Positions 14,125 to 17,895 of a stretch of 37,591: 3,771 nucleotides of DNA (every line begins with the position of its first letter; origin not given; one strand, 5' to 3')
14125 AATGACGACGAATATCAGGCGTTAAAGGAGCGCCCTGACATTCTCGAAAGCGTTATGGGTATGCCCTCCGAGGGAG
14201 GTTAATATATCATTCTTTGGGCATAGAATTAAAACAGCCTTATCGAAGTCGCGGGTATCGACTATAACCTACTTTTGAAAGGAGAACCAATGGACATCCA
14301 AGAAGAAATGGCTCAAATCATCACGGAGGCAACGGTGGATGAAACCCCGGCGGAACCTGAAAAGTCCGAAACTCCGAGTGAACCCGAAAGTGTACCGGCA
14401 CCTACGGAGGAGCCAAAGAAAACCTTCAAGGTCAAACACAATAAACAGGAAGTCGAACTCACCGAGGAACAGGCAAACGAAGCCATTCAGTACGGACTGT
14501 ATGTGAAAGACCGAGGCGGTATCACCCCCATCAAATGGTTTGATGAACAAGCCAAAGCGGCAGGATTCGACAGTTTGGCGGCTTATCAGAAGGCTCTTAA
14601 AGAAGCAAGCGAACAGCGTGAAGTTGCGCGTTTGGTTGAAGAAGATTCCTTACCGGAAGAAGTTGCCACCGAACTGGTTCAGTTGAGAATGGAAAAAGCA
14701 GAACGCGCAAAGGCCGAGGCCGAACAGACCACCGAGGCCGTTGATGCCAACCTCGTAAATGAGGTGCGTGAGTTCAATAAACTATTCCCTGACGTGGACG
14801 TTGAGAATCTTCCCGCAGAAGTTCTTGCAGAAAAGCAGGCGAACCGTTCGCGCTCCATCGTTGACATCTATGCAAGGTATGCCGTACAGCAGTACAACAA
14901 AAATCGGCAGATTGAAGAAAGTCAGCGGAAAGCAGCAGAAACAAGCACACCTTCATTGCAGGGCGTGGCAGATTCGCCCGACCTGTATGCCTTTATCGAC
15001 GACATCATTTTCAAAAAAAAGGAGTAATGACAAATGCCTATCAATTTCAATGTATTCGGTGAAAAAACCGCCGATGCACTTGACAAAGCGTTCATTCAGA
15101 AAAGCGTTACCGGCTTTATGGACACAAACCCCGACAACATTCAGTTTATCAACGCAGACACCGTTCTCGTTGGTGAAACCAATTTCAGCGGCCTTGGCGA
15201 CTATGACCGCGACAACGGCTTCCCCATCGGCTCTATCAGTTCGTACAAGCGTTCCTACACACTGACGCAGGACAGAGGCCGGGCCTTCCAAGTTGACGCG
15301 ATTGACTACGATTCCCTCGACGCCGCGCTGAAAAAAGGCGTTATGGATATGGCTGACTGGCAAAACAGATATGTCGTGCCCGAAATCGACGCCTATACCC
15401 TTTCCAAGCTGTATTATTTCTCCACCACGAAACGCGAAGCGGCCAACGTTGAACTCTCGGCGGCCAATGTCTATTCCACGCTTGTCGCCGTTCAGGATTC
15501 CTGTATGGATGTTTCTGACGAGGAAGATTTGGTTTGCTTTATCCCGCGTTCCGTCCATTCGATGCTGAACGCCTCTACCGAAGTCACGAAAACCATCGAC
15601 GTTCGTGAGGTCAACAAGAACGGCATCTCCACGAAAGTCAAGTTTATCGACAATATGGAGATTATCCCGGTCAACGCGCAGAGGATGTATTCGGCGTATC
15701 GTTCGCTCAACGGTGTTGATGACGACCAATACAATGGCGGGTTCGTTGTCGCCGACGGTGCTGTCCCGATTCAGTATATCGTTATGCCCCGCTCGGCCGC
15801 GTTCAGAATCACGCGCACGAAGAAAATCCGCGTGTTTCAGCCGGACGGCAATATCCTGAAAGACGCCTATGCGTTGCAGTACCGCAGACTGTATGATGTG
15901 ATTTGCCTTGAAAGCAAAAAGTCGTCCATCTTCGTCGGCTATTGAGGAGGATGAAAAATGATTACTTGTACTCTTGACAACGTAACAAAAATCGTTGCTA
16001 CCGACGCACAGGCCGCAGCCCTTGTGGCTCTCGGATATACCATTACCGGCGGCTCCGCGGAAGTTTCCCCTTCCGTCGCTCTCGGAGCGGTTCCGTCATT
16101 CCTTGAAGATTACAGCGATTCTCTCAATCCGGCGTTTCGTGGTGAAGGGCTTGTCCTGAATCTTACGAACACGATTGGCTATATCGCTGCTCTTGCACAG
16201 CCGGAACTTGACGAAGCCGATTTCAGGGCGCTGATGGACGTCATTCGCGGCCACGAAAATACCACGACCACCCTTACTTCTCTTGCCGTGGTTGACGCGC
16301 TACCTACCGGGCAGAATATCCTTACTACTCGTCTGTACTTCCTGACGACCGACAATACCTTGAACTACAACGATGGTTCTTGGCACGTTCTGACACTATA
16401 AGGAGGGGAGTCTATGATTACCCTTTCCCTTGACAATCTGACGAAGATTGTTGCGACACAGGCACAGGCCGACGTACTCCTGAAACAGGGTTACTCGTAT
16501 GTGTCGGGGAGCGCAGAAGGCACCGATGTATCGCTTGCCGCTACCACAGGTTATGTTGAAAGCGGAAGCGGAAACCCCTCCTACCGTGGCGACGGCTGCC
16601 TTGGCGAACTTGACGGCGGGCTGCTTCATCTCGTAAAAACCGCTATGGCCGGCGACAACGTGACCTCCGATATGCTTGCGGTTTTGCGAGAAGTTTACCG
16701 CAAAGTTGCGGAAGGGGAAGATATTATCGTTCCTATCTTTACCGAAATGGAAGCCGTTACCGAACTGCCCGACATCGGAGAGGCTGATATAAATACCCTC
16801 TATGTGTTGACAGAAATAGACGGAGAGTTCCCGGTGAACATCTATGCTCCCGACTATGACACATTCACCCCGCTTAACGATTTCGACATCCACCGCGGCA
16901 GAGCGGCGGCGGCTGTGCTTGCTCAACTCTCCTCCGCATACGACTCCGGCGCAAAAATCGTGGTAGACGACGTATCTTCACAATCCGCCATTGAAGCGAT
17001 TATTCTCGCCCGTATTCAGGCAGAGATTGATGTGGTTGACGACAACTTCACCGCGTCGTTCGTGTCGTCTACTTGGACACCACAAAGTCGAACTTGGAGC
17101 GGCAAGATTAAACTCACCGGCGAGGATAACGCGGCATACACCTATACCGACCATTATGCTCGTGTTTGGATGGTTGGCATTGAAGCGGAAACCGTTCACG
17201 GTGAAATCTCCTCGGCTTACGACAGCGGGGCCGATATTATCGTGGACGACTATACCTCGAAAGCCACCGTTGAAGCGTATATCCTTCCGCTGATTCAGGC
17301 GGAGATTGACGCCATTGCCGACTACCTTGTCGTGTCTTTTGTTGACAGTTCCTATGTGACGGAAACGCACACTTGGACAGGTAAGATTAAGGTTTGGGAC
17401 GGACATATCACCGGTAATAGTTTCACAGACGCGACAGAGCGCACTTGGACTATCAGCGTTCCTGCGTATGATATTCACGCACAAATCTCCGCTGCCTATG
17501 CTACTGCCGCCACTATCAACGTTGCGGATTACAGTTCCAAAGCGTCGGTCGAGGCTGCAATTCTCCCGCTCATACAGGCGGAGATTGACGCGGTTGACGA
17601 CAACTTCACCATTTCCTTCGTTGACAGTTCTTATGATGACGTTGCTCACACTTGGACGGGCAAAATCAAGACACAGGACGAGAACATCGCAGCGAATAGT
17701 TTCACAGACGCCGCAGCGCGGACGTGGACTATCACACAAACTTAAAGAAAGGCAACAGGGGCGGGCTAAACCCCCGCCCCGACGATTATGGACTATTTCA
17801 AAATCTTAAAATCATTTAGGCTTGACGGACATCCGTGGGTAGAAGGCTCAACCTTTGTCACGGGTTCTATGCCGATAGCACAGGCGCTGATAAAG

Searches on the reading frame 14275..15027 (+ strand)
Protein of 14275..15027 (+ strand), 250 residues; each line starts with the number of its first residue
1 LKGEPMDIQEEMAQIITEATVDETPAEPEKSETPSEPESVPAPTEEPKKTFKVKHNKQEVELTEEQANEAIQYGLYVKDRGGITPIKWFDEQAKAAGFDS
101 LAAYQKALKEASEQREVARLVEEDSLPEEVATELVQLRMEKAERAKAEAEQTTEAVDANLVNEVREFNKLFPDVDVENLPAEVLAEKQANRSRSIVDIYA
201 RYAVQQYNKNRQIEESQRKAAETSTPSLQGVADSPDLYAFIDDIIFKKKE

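Call 50: search_protein_families(library=phrogs, proteins=[window:14275-15027:+], max_evalue=0.01)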
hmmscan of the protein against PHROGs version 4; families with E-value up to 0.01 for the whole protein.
window:14275-15027:+ (250 aa): 1 family
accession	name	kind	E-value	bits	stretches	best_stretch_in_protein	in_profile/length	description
phrog_14606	-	unknown function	6e-08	33.6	1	42-217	44-216/263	-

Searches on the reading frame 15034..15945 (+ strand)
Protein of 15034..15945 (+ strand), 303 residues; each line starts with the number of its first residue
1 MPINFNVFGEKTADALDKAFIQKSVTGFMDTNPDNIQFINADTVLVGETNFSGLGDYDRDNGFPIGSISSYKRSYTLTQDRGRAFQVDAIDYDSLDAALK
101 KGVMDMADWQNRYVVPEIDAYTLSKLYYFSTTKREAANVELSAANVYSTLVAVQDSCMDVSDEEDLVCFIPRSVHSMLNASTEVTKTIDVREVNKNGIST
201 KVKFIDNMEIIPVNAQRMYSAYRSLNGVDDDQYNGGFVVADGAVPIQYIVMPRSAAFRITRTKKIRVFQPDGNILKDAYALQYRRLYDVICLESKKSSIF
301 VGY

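Call 50: search_protein_families(library=phrogs, proteins=[window:15034-15945:+], max_evalue=0.01)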
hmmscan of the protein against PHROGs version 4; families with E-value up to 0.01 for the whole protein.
window:15034-15945:+ (303 aa): 1 family
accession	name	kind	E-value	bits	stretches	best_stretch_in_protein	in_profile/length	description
phrog_422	-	head and packaging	1e-60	206.7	1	11-301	10-290/297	major head protein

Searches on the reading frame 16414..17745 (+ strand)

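Call 50: search_protein_families(library=phrogs, proteins=[window:16414-17745:+], max_evalue=0.01)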
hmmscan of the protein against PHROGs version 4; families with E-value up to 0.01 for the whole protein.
window:16414-17745:+ (443 aa): 1 family
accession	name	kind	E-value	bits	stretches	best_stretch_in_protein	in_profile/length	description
phrog_20511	-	unknown function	0.00037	21.3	0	285-306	7-28/51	-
